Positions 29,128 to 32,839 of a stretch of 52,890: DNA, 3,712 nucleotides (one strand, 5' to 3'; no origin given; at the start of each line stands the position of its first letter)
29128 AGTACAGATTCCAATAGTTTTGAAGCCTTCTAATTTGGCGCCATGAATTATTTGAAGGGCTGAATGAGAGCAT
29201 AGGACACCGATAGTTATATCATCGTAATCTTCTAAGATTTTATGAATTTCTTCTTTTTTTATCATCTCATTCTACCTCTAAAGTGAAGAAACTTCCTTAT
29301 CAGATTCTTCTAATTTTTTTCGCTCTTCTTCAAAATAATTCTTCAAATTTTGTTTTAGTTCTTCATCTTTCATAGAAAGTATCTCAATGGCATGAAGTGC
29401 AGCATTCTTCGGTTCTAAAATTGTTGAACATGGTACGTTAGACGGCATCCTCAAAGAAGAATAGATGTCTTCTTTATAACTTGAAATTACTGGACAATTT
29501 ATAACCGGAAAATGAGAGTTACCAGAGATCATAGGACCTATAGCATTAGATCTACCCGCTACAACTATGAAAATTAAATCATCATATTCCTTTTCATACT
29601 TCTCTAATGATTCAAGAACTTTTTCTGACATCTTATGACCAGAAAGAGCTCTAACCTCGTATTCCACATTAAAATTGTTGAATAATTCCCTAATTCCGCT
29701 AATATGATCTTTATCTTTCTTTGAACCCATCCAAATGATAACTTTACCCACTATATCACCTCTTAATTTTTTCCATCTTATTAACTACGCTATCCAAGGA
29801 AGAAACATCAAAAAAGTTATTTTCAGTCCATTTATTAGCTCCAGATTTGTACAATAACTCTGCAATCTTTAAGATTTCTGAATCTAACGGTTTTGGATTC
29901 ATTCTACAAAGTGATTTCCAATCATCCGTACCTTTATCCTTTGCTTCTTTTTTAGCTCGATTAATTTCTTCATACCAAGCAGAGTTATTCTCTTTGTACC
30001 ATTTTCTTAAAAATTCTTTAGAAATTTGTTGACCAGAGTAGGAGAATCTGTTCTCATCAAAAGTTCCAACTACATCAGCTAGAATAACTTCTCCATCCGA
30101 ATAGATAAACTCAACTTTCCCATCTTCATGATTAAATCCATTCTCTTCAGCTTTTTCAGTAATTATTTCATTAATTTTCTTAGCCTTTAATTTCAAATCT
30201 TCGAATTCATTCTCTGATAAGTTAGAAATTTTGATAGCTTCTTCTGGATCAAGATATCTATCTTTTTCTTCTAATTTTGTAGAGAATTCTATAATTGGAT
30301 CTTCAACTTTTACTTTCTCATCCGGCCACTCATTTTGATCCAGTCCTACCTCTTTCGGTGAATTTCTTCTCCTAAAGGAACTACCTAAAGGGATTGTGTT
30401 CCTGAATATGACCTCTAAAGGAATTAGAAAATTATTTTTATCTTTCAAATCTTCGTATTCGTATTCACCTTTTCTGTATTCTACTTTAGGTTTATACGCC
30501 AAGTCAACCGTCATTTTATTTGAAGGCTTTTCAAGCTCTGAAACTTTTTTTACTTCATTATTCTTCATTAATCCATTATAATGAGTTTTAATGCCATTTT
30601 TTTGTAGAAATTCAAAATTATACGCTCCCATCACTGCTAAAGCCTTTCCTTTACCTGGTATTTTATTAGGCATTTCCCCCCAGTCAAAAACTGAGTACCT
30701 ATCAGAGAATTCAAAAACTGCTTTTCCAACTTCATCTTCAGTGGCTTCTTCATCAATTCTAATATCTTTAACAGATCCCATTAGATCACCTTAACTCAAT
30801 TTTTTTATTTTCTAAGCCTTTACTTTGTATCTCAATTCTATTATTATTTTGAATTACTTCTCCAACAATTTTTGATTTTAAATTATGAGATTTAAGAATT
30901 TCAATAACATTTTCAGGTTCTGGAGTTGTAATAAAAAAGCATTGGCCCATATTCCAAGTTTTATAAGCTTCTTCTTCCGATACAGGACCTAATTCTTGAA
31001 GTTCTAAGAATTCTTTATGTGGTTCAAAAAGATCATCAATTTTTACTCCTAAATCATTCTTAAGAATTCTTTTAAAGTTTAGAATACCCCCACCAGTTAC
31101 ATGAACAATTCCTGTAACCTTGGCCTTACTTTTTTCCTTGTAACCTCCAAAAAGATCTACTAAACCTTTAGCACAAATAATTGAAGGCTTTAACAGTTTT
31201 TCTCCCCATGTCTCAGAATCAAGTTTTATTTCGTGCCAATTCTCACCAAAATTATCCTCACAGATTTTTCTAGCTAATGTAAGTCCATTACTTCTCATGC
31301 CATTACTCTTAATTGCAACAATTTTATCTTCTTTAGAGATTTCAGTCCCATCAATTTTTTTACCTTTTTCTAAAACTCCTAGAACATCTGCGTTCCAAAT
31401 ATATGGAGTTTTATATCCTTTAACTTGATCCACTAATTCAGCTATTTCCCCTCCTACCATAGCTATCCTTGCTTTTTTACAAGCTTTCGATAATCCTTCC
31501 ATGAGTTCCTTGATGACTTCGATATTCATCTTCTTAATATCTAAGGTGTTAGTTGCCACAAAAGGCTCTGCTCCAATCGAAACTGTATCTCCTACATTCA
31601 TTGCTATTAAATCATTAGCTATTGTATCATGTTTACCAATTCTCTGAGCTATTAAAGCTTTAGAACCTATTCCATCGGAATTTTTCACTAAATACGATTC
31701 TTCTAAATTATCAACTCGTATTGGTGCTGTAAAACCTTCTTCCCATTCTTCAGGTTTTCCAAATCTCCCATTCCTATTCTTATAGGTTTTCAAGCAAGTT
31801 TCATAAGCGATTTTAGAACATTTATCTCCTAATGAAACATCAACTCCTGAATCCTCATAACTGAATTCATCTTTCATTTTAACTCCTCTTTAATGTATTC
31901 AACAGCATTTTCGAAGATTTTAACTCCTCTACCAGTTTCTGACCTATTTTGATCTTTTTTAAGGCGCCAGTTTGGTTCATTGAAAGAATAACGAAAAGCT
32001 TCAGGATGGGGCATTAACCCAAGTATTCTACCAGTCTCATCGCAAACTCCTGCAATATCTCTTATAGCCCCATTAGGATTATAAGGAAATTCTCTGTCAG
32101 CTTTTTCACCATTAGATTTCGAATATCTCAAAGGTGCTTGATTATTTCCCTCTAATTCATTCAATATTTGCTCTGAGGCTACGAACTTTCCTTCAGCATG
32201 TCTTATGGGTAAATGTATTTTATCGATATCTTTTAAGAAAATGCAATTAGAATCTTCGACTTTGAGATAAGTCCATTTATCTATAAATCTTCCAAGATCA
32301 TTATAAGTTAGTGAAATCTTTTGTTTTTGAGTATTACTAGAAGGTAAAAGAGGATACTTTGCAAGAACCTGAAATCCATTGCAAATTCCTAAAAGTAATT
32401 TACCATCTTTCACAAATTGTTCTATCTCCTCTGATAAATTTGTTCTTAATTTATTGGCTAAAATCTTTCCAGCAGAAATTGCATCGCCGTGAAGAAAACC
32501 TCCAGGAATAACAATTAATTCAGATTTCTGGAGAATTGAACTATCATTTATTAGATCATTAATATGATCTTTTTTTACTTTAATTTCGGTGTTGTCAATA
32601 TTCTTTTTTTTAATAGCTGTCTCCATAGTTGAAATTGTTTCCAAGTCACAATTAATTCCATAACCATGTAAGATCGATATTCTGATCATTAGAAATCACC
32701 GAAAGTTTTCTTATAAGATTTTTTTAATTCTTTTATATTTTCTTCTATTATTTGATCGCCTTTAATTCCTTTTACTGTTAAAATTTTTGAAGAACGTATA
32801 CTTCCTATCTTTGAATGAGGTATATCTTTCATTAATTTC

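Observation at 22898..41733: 18.8-kb, 15-gene purine operon that ends in a formate dehydrogenase module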

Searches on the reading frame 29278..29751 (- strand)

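Call 4: search_protein_families(library=pfam, proteins=[window:29278-29751:-])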
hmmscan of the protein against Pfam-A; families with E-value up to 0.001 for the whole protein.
window:29278-29751:- (157 aa): 1 family
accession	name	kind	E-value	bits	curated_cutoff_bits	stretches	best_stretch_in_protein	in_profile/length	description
PF00731.26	AIRC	-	1.5e-37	128.8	30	1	3-145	1-147/148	AIR carboxylase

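Call 6: search_protein_families(library=ncbifam, proteins=[window:29278-29751:-])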
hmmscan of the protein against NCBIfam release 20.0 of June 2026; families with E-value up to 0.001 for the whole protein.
window:29278-29751:- (157 aa): 1 family
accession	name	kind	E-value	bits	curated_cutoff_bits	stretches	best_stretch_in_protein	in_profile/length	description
TIGR01162.1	purE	equivalog_domain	5.6e-37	126.6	149.6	1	4-154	1-155/156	5-(carboxyamino)imidazole ribonucleotide mutase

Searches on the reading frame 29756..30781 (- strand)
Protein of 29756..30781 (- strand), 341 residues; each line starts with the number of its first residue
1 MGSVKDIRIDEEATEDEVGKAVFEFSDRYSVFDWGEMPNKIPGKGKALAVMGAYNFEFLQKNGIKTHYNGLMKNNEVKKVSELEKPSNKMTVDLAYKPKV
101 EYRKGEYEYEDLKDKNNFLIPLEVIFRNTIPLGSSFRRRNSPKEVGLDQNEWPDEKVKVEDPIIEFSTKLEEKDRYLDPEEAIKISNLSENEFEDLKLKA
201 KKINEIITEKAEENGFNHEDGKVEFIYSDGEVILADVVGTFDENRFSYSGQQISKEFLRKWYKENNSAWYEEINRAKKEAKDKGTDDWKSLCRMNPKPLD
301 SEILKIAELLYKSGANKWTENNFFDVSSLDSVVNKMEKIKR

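Call 4: search_protein_families(library=pfam, proteins=[window:29756-30781:-])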
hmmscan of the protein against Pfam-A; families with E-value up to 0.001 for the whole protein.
window:29756-30781:- (341 aa): 1 family
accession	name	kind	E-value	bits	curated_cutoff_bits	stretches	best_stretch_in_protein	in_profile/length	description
PF01259.24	SAICAR_synt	-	1.4e-31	110.5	20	1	16-275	15-232/233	SAICAR synthetase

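Call 6: search_protein_families(library=ncbifam, proteins=[window:29756-30781:-])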
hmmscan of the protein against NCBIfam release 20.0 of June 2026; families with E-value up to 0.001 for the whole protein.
window:29756-30781:- (341 aa): 5 families
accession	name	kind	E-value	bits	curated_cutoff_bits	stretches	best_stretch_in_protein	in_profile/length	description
NF010566.0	PRK13959.1-4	equivalog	2.7e-129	431.2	546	1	1-338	1-338/339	phosphoribosylaminoimidazolesuccinocarboxamide synthase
TIGR00081.1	purC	equivalog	2.5e-47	161.6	189.9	1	2-272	11-244/279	phosphoribosylaminoimidazolesuccinocarboxamide synthase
NF010564.0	PRK13959.1-1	subfamily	3e-37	128.4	459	2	112-281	86-262/294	phosphoribosylaminoimidazolesuccinocarboxamide synthase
NF009251.0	PRK12607.1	equivalog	1.6e-13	50.3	371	1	120-279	96-271/315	phosphoribosylaminoimidazolesuccinocarboxamide synthase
NF010568.0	PRK13961.1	equivalog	1.1e-10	41.3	251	1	25-264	36-260/297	phosphoribosylaminoimidazolesuccinocarboxamide synthase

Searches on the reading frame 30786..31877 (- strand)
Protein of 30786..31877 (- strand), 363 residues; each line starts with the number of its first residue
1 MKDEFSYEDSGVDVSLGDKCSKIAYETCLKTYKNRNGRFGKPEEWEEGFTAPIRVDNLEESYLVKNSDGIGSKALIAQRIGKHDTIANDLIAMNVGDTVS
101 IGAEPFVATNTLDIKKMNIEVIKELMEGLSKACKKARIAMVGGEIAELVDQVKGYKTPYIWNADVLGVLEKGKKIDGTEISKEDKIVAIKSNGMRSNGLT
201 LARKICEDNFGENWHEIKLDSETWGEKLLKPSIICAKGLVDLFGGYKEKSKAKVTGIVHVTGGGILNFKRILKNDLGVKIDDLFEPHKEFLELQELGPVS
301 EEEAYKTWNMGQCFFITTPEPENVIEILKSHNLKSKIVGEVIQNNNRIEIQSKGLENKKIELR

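Call 3: search_protein_families(library=pfam, proteins=[window:30786-31877:-])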
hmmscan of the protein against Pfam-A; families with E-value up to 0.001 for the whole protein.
window:30786-31877:- (363 aa): 2 families
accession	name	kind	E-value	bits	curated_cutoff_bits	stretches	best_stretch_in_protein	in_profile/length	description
PF00586.29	AIRS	-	1.9e-16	60.9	24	1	59-167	11-110/112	AIR synthase related protein, N-terminal domain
PF02769.27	AIRS_C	-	1.1e-13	52.1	23.1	1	183-345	3-149/156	AIR synthase related protein, C-terminal domain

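Call 5: search_protein_families(library=ncbifam, proteins=[window:30786-31877:-])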
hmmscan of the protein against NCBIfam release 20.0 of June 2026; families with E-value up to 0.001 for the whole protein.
window:30786-31877:- (363 aa): 12 families
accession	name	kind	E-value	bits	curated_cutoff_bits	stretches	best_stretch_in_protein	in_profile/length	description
TIGR00878.1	purM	equivalog_domain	2.6e-69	234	236.35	1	6-343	2-331/332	phosphoribosylformylglycinamidine cyclo-ligase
TIGR01379.1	thiL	equivalog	3.4e-09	36.1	184.15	1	80-208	55-175/320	thiamine-phosphate kinase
NF004353.0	PRK05731.2-2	equivalog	2.1e-06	27.1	301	1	58-150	27-119/311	thiamine-phosphate kinase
NF002290.1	PRK01213.1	equivalog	2.2e-06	26.1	648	1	88-224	458-597/723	phosphoribosylformylglycinamidine synthase subunit PurL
TIGR02124.1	hypE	equivalog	4.3e-06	25.9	251.6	0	93-191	72-168/332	hydrogenase expression/formation protein HypE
TIGR01736.1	FGAM_synth_II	equivalog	4.5e-06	25.2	525.75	0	87-199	453-569/718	phosphoribosylformylglycinamidine synthase subunit PurL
TIGR03267.1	methan_mark_2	hypoth_equivalog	5.7e-06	25.6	365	1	91-187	82-169/323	methanogenesis marker 2 protein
NF010690.0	PRK14090.1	equivalog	0.00014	20.3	1047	0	80-172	408-500/601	phosphoribosylformylglycinamidine synthase subunit PurL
NF004354.0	PRK05731.2-3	equivalog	0.00015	21.3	204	1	85-144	48-108/273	thiamine-phosphate kinase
NF002098.0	PRK00943.1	equivalog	0.0002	20.4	299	1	95-153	89-149/347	selenide, water dikinase SelD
NF004351.0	PRK05731.1-4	equivalog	0.00024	20.3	324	1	90-204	78-185/321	thiamine-phosphate kinase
TIGR00476.1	selD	equivalog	0.00061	19.1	125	0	95-144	85-136/311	selenide, water dikinase SelD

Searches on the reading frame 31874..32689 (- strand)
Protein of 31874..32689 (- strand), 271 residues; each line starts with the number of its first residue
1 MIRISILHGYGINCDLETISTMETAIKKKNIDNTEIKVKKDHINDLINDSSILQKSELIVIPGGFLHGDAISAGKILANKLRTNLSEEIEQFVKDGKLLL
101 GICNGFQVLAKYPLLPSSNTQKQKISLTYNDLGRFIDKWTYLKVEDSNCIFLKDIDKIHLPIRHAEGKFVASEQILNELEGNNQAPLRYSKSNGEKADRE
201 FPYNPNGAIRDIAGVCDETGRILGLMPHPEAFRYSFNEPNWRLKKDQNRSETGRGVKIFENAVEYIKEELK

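Call 3: search_protein_families(library=pfam, proteins=[window:31874-32689:-])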
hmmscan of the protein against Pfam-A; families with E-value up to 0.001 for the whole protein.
window:31874-32689:- (271 aa): 3 families
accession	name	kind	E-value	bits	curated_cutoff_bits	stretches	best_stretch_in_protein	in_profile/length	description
PF13507.12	GATase_5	-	5.9e-70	235.8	27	1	3-266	3-260/260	CobB/CobQ-like glutamine amidotransferase domain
PF07685.20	GATase_3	-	3.1e-06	27.4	27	1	46-116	29-95/196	CobB/CobQ-like glutamine amidotransferase domain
PF01965.30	DJ-1_PfpI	-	0.00039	20.7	26.6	1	33-117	37-115/165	DJ-1/PfpI family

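Call 5: search_protein_families(library=ncbifam, proteins=[window:31874-32689:-])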
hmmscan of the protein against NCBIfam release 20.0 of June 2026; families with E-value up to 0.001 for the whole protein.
window:31874-32689:- (271 aa): 12 families
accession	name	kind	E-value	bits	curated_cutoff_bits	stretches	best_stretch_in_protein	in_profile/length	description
NF002252.0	PRK01175.1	equivalog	3.8e-63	213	298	1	2-268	4-259/261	phosphoribosylformylglycinamidine synthase subunit PurQ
TIGR01737.1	FGAM_synth_I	equivalog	3e-52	177.3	177.8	1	2-232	1-206/228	phosphoribosylformylglycinamidine synthase I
NF002957.0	PRK03619.1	equivalog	1.1e-42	145.9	212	1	41-231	27-198/222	phosphoribosylformylglycinamidine synthase subunit PurQ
NF003672.0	PRK05297.1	equivalog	6e-38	130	783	1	3-266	1038-1289/1290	phosphoribosylformylglycinamidine synthase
TIGR01857.1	FGAM-synthase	equivalog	2.8e-36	124.5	1057.05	1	13-233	989-1216/1239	phosphoribosylformylglycinamidine synthase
TIGR01735.1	FGAM_synt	equivalog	3e-33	114.4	1123.05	1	3-263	1054-1304/1307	phosphoribosylformylglycinamidine synthase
TIGR00313.1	cobQ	equivalog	2.7e-06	26.5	309.9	1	40-121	269-343/477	cobyric acid synthase CobQ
TIGR01739.1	tegu_FGAM_synt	hypoth_equivalog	4.6e-06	24.8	716.1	1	118-230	1052-1170/1206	herpesvirus tegument protein/v-FGAM-synthase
NF010608.0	PRK14004.1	equivalog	2.3e-05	24.2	216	1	47-113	29-89/210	imidazole glycerol phosphate synthase subunit HisH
NF045636.1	isoglutsynth_GatD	equivalog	4.6e-05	22.9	400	1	74-114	80-119/258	lipid II isoglutaminyl synthase subunit GatD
NF001989.1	PRK00784.1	equivalog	5.8e-05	21.9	273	1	43-111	274-336/480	cobyric acid synthase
NF004921.0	PRK06278.1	equivalog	0.00018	20.5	354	1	51-111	32-80/482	cobyrinic acid a,c-diamide synthase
